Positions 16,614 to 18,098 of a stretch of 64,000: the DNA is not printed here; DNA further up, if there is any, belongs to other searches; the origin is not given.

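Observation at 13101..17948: Bacterial indoleamine 2,3-dioxygenase homologue in a four-gene cluster with DUF362, MmsA and a Gfo/Idh/MocA oxidoreductase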

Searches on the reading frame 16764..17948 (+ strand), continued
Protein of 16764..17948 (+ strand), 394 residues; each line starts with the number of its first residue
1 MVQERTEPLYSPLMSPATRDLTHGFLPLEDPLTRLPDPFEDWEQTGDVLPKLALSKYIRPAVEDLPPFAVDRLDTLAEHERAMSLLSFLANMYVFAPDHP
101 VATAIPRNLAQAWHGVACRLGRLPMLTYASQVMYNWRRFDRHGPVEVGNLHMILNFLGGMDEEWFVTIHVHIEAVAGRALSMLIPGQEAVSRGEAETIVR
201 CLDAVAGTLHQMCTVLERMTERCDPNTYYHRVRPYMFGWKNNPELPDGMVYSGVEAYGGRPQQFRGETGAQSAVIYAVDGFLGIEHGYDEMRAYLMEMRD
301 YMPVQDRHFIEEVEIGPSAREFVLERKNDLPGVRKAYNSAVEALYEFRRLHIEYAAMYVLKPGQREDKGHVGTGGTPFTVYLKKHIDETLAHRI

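Call 71: search_protein_families(library=pfam, proteins=[L008:8051-8977:+, L008:8953-9750:+, L008:11840-15007:+, L009:6616-9831:+, L009:11279-11965:+, L009:11989-13485:+, L010:7619-8611:+, L011:8656-9909:+, L011:7752-8588:+, L012:3406-4128:+], max_evalue=0.0001)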
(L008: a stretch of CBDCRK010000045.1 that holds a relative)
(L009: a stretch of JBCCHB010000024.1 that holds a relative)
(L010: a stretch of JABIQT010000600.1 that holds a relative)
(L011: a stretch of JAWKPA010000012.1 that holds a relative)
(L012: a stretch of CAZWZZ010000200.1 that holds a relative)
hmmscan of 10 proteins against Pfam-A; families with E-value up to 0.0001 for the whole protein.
L008:8051-8977:+ (308 aa): 1 family
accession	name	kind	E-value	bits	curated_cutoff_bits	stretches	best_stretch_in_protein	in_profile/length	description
PF04199.19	Cyclase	-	2.5e-16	60.6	23.1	1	85-239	20-138/142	Putative cyclase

L008:8953-9750:+ (265 aa): 1 family
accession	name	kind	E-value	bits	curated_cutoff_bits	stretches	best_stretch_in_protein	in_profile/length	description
PF03328.21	HpcH_HpaI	-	8.3e-27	94.4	25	1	41-236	9-202/221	HpcH/HpaI aldolase/citrate lyase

L008:11840-15007:+ (1055 aa): 6 families
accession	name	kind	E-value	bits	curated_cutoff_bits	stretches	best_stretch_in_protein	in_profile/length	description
PF00580.27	UvrD-helicase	-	8.2e-70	236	23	1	482-730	1-271/271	UvrD/REP helicase N-terminal domain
PF13361.12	UvrD_C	-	4e-39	135.5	25.6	2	919-1008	260-349/350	UvrD-like helicase C-terminal domain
PF13245.12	AAA_19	-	7.1e-26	91.4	25.1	1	486-715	1-134/134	AAA domain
PF13538.12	UvrD_C_2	-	1.7e-11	44.3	27.4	1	948-1005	4-52/52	UvrD-like helicase C-terminal domain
PF13604.12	AAA_30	-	8.5e-07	29.3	27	0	482-616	2-115/191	AAA domain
PF01443.25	Viral_helicase1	-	5.3e-06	26.8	21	0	944-1005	175-227/228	Viral superfamily 1 RNA helicase core domain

L009:6616-9831:+ (1071 aa): 5 families
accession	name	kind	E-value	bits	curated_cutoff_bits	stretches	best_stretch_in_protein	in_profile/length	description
PF11867.13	T1RH-like_C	-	5.4e-120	401.1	26.8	1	723-1065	1-328/329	Type I restriction enzyme HindI endonuclease subunit-like, C-terminal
PF18766.7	SWI2_SNF2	-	2.6e-81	272.9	26.7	1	280-534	1-216/221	SWI2/SNF2 ATPase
PF04313.20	HSDR_N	-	5.3e-43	147.6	25.1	1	7-211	4-197/198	Type I restriction enzyme R protein N terminus (HSDR_N)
PF22679.2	T1R_D3-like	-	2.1e-22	80.6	27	1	636-706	84-156/158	Type I restriction enzyme subunit R domain 3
PF04851.21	ResIII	-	5.8e-20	72.3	22.5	1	280-471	7-163/164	Type III restriction enzyme, res subunit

L009:11279-11965:+ (228 aa): 2 families
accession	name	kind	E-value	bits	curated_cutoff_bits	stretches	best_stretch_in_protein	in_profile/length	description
PF12847.13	Methyltransf_18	-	3.1e-24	86.1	27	1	5-164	3-151/151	Methyltransferase domain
PF04816.18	TrmK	-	8e-13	48.8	27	1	96-205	68-171/205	tRNA (adenine(22)-N(1))-methyltransferase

L009:11989-13485:+ (498 aa): 3 families
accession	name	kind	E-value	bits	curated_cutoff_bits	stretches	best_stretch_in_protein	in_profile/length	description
PF00884.28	Sulfatase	-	2.7e-29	102.9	25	1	4-340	4-301/301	Sulfatase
PF16347.10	SGSH_C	-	1.6e-12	48.3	29.3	1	286-418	1-141/154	N-sulphoglucosamine sulphohydrolase, C-terminal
PF01663.27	Phosphodiest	-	1.8e-05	24.9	23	0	249-284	187-222/342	Type I phosphodiesterase / nucleotide pyrophosphatase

L010:7619-8611:+ (330 aa): 3 families
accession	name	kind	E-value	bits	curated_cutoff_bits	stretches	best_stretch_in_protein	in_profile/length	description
PF00903.31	Glyoxalase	-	4.6e-17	63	20.6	1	47-157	5-121/121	Glyoxalase/Bleomycin resistance protein/Dioxygenase superfamily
PF12681.13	Glyoxalase_2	-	1.4e-08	35.1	30.1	1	46-156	3-112/118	Glyoxalase-like domain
PF22677.2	Ble-like_N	-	2.7e-05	24.3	24.5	0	46-69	4-27/41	Bleomycin resistance protein-like N-terminal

L011:8656-9909:+ (417 aa): 9 families
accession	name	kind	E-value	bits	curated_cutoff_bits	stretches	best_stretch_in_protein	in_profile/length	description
PF01266.30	DAO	-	4.6e-81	273.5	27.9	1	5-397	1-352/353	FAD dependent oxidoreductase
PF00890.30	FAD_binding_2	-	9.4e-10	38.7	20.4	1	5-42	1-38/414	FAD binding domain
PF01494.25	FAD_binding_3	-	7.6e-09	35.7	22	1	4-36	2-34/349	FAD binding domain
PF07992.20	Pyr_redox_2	-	1.6e-08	34.8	26.1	0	5-37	144-176/291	Pyridine nucleotide-disulphide oxidoreductase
PF13450.12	NAD_binding_8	-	1.8e-07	31.8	21.9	1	8-45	1-38/68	NAD(P)-binding Rossmann-like domain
PF13738.12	Pyr_redox_3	-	8.6e-07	28.9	30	0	7-38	1-33/305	Pyridine nucleotide-disulphide oxidoreductase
PF03486.20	HI0933_like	-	1.1e-06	28.8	50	0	5-36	2-33/244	HI0933-like protein Rossmann domain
PF00070.33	Pyr_redox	-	1.2e-06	29.4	22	0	6-35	2-31/82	Pyridine nucleotide-disulphide oxidoreductase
PF12831.13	FAD_oxidored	-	3.8e-06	26.9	27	1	5-40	1-36/416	FAD dependent oxidoreductase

L011:7752-8588:+ (278 aa): 0 families

L012:3406-4128:+ (240 aa): 5 families
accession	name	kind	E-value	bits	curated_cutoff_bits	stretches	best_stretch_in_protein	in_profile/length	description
PF02230.22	Abhydrolase_2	-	2.7e-22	80.1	23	1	43-237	12-215/217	Phospholipase/Carboxylesterase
PF00561.26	Abhydrolase_1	-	1e-07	32.3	25.8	1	126-166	66-103/245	alpha/beta hydrolase fold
PF12146.15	Hydrolase_4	-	2.8e-07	30.5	27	0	112-164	61-111/239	Serine aminopeptidase, S33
PF12697.13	Abhydrolase_6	-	5.7e-07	30.9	26.3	1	48-190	1-118/217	Alpha/beta hydrolase family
PF20434.5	BD-FAE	-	4e-05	23.7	26.8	0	172-201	180-211/215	BD-FAE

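Call 80: search_dna_similar(query=window:16764-17945:+, collection=plasmids, mode=protein, max_rows=25)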
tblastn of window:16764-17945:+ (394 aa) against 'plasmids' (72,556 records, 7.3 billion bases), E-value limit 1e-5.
Records with a match: 10; places in all: 10; records where one place covers at least 80% of the query: 10.
Best place of each record, by identity: <60% 10.
By first word of the organism name: Haladaptatus 3; Methylocystis 2; Natronococcus 2; Sphingobium 1; Halomicrococcus 1; Natronosalvus 1.
By predicted mobility (MOB-suite, as given by PLSDB): non-mobilizable 9; mobilizable 1.
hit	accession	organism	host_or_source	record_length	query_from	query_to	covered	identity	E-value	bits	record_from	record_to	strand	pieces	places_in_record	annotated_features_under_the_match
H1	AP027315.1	Sphingobium sp. TomMM15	-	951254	35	392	91%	41.3%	2e-76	264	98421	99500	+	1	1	hypothetical protein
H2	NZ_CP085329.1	Haladaptatus salinisoli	cell culture,saline soil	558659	23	394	94%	36.0%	3e-59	214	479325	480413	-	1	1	indoleamine 2,3-dioxygenase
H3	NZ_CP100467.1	Halomicrococcus gelatinilyticus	cell culture,sediment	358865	12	389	96%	35.3%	2e-59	215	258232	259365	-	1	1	hypothetical protein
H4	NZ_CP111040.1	Haladaptatus caseinilyticus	cell culture,sediment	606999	20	394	95%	35.4%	6e-59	214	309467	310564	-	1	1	hypothetical protein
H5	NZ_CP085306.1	Haladaptatus pallidirubidus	cell culture,saline soil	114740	20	394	95%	34.3%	3e-58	212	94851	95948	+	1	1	indoleamine 2,3-dioxygenase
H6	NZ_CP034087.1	Methylocystis rosea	cell culture,groundwater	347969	24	394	94%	33.6%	1e-51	192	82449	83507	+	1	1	hypothetical protein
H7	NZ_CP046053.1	Methylocystis heyeri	cell culture,Sphagnum peat bog lake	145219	24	393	94%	33.1%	2e-49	186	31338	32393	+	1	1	indoleamine 2,3-dioxygenase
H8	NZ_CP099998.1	Natronosalvus halobius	cell culture,sediment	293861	13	359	88%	33.2%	2e-50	189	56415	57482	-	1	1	indoleamine 2,3-dioxygenase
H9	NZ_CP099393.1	Natronococcus sp. CG52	cell culture,salt lake sediment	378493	22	359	86%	32.7%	1e-46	178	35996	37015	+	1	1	indoleamine 2,3-dioxygenase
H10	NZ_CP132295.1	Natronococcus sp. AD-5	cell culture,sediment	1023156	13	359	88%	31.2%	9e-46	175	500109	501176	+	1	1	record has no annotation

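Call 81: get_annotated_region(hit=H1, flank=6000)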
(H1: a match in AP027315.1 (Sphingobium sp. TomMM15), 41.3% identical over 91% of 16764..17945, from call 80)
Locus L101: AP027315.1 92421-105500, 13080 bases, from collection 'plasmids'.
description: Sphingobium sp. TomMM15 plasmid pTomMM15a DNA, complete genome
organism: Sphingobium sp. TomMM15 (NCBI taxid 3028882)
taxonomy: Bacteria; Pseudomonadota; Alphaproteobacteria; Sphingomonadales; Sphingomonadaceae; Sphingobium; Sphingobium sp. TomMM15
host: -; source: -; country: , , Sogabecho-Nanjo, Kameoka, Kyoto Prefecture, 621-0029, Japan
typing (MOB-suite, as given by PLSDB): non-mobilizable
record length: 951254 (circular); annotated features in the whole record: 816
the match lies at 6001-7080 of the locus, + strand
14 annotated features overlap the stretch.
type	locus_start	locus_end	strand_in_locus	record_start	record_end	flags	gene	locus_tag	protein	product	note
CDS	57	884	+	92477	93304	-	-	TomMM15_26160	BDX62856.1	hypothetical protein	-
CDS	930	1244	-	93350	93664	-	-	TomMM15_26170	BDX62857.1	hypothetical protein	-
CDS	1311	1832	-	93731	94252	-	-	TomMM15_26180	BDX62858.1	MarR family transcriptional regulator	-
CDS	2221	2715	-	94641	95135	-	-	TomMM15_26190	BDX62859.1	hypothetical protein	-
CDS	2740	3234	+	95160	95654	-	-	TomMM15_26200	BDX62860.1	hypothetical protein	-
CDS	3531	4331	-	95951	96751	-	-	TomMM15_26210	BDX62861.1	membrane protein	-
CDS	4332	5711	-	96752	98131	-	nfeD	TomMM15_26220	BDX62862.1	serine protease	-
CDS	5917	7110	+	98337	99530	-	-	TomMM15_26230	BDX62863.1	hypothetical protein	-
CDS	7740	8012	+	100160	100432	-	-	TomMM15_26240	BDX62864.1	transposase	-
CDS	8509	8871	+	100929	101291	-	-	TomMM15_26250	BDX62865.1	hypothetical protein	-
CDS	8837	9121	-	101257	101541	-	-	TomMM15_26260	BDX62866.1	hypothetical protein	-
CDS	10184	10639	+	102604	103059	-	-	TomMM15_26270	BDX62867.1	hypothetical protein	-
CDS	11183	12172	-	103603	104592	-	-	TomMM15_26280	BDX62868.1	2-nitropropane dioxygenase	-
CDS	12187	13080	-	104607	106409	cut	-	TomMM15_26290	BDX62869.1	acyl-CoA synthetase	-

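Call 85: search_protein_families(library=ncbifam, proteins=[L030:8113-9666:-, L033:7355-8782:+, L071:11221-12654:-], max_evalue=1e-20)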
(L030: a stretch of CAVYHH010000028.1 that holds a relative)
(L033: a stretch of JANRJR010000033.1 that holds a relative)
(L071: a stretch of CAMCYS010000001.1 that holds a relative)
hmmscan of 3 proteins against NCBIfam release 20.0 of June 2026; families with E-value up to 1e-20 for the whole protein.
L030:8113-9666:- (517 aa): 38 families (the best 25 are shown)
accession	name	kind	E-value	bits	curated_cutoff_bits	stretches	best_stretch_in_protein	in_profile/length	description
NF042993.1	AlphKGSA_gudD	equivalog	1.1e-167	558.6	770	1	26-503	3-480/481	alpha-ketoglutaric semialdehyde dehydrogenase GucD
NF052305.1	DioxValDhHalo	equivalog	3.2e-157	524.3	750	1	24-505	2-483/483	2,5-dioxovalerate dehydrogenase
TIGR02299.1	HpaE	equivalog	6.8e-143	476.8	638.35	1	28-505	2-478/488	5-carboxymethyl-2-hydroxymuconate semialdehyde dehydrogenase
TIGR01804.1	BADH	equivalog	7.3e-139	463.2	668.6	1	30-499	1-467/467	betaine-aldehyde dehydrogenase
NF009725.0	PRK13252.1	equivalog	5.3e-135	450.6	593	1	25-506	5-482/488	betaine-aldehyde dehydrogenase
NF045736.1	PaDhStyDRhodo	equivalog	9e-125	416.9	800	1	28-501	4-475/479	phenylacetaldehyde dehydrogenase StyD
NF002852.0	PRK03137.1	subfamily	1e-124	417.2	648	1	21-499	31-508/514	L-glutamate gamma-semialdehyde dehydrogenase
NF010000.0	PRK13473.1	subfamily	1.5e-124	416.3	615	1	27-496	3-465/475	aminobutyraldehyde dehydrogenase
NF045735.1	PaDhStyDPseudo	equivalog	1.7e-124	416.1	850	1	27-505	3-483/483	phenylacetaldehyde dehydrogenase StyD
TIGR01780.1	SSADH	subfamily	2.5e-120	402.4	646.35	1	48-499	3-448/448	succinate-semialdehyde dehydrogenase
TIGR01237.1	D1pyr5carbox2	equivalog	3.1e-117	392.5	659.65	1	25-495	31-501/511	L-glutamate gamma-semialdehyde dehydrogenase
NF050026.1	AcaldDHExaC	equivalog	1.3e-116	390.2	900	1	24-508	13-498/503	acetaldehyde dehydrogenase ExaC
NF006916.0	PRK09407.1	equivalog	2.4e-115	386.1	521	1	41-503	33-492/526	succinic semialdehyde dehydrogenase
TIGR03216.1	OH_muco_semi_DH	equivalog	1.5e-114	383.3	693.25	1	28-503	2-479/481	2-hydroxymuconic semialdehyde dehydrogenase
NF050084.1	pip_6_carb_DH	equivalog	3.4e-114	382.4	730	1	52-513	6-470/475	L-piperidine-6-carboxylate dehydrogenase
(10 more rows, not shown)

L033:7355-8782:+ (476 aa): 39 families (the best 25 are shown)
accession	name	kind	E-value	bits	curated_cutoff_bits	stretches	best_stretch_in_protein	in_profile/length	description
NF050084.1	pip_6_carb_DH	equivalog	1.3e-214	713.6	730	1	19-476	2-463/475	L-piperidine-6-carboxylate dehydrogenase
NF042993.1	AlphKGSA_gudD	equivalog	1.4e-88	297.8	770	1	1-472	7-479/481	alpha-ketoglutaric semialdehyde dehydrogenase GucD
NF052305.1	DioxValDhHalo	equivalog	1.3e-85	288.2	750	1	1-471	8-479/483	2,5-dioxovalerate dehydrogenase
NF007497.0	PRK10090.1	equivalog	6.9e-78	262.5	500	1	16-470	24-474/480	aldehyde dehydrogenase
NF002852.0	PRK03137.1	subfamily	1.3e-76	258.5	648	1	15-472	51-511/514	L-glutamate gamma-semialdehyde dehydrogenase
TIGR01780.1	SSADH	subfamily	1.4e-74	251.6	646.35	1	19-466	2-445/448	succinate-semialdehyde dehydrogenase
NF040648.1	lactal_redase_Meth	equivalog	8.1e-74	249.3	650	1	17-464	14-453/463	lactaldehyde dehydrogenase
TIGR01804.1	BADH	equivalog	1e-73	248.5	668.6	1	9-466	8-464/467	betaine-aldehyde dehydrogenase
NF010000.0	PRK13473.1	subfamily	1.4e-72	244.8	615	1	19-467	22-466/475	aminobutyraldehyde dehydrogenase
NF009725.0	PRK13252.1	equivalog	1.6e-72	244.6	593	1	13-473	21-479/488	betaine-aldehyde dehydrogenase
TIGR02299.1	HpaE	equivalog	3.3e-71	240.4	638.35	1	17-473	19-476/488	5-carboxymethyl-2-hydroxymuconate semialdehyde dehydrogenase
NF006916.0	PRK09407.1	equivalog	1.4e-70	238.4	521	1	18-472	38-491/526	succinic semialdehyde dehydrogenase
NF006992.0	PRK09457.1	subfamily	2.4e-68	231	514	1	3-455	6-452/487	succinylglutamate-semialdehyde dehydrogenase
TIGR01237.1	D1pyr5carbox2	equivalog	8.2e-68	229.4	659.65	1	14-475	46-511/511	L-glutamate gamma-semialdehyde dehydrogenase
TIGR03250.1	PhnAcAld_DH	equivalog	1.2e-65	222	635.65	1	20-475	23-472/472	phosphonoacetaldehyde dehydrogenase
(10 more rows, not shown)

L071:11221-12654:- (478 aa): 38 families (the best 25 are shown)
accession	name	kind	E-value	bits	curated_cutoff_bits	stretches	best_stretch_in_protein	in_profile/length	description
TIGR01722.1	MMSDH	subfamily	1.2e-201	670.5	448.5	1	5-478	2-477/477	CoA-acylating methylmalonate-semialdehyde dehydrogenase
NF052305.1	DioxValDhHalo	equivalog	9.7e-99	331.4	750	1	4-475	5-480/483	2,5-dioxovalerate dehydrogenase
TIGR02299.1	HpaE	equivalog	1.4e-94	317.4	638.35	1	4-474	1-474/488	5-carboxymethyl-2-hydroxymuconate semialdehyde dehydrogenase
TIGR01804.1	BADH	equivalog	1.5e-94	317.1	668.6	1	7-457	1-454/467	betaine-aldehyde dehydrogenase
NF042993.1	AlphKGSA_gudD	equivalog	2.8e-93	313.2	770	1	3-474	3-478/481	alpha-ketoglutaric semialdehyde dehydrogenase GucD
NF010000.0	PRK13473.1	subfamily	9.2e-91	304.8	615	1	4-456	3-454/475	aminobutyraldehyde dehydrogenase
NF009725.0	PRK13252.1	equivalog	8.7e-90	301.5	593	1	3-474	6-477/488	betaine-aldehyde dehydrogenase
TIGR01780.1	SSADH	subfamily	3.7e-85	286.5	646.35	1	23-458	1-436/448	succinate-semialdehyde dehydrogenase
NF002852.0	PRK03137.1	subfamily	3.7e-83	280.1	648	1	24-477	55-513/514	L-glutamate gamma-semialdehyde dehydrogenase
NF006916.0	PRK09407.1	equivalog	9.9e-81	271.9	521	1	19-475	34-491/526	succinic semialdehyde dehydrogenase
NF045735.1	PaDhStyDPseudo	equivalog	8.8e-80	268.7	850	1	7-472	6-477/483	phenylacetaldehyde dehydrogenase StyD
TIGR03216.1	OH_muco_semi_DH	equivalog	7.1e-75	252.4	693.25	1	4-470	1-473/481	2-hydroxymuconic semialdehyde dehydrogenase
NF006915.0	PRK09406.1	equivalog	2e-73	247.8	730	1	24-459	6-441/457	NADP-dependent succinic semialdehyde dehydrogenase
NF007497.0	PRK10090.1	equivalog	6.8e-73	246.1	500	1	2-474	5-475/480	aldehyde dehydrogenase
TIGR01237.1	D1pyr5carbox2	equivalog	6.8e-72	242.9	659.65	1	27-478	59-511/511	L-glutamate gamma-semialdehyde dehydrogenase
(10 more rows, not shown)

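Call 86: predict_structure(alignment_id=A1)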
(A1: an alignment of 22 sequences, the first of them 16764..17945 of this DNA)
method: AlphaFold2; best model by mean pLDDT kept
length: 394 residues; sequences in the alignment: 22
mean_pLDDT: 89.1   pTM: 0.90
mean pLDDT of the five models: 89.1, 86.7, 85.1, 84.6, 79.4
residues with pLDDT >= 90: 278; 70-90: 79; 50-70: 21; < 50: 16
segments of 3 or more residues with pLDDT < 50: 1-5, 367-376
pLDDT, mean of each block of 10 residues (from residue 1): 59 85 92 96 97 96 98 96 98 94 97 97 92 95 95 94 94 95 97 97 98 95 89 85 90 97 77 79 80 74 90 94 92 97 94 84 62 50 80 93
secondary structure, 60 per line:
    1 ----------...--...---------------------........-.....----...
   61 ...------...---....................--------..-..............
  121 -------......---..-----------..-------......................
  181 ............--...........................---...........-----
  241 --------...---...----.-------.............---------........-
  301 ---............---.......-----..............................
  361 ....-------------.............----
elements in order: H40-47 H49-53 H58-63 H76-95 H107-120 H128-133 H159-192 H195-221 H225-235 E249-251 H270-282 H292-299 H304-315 H319-325 H331-364 H378-390
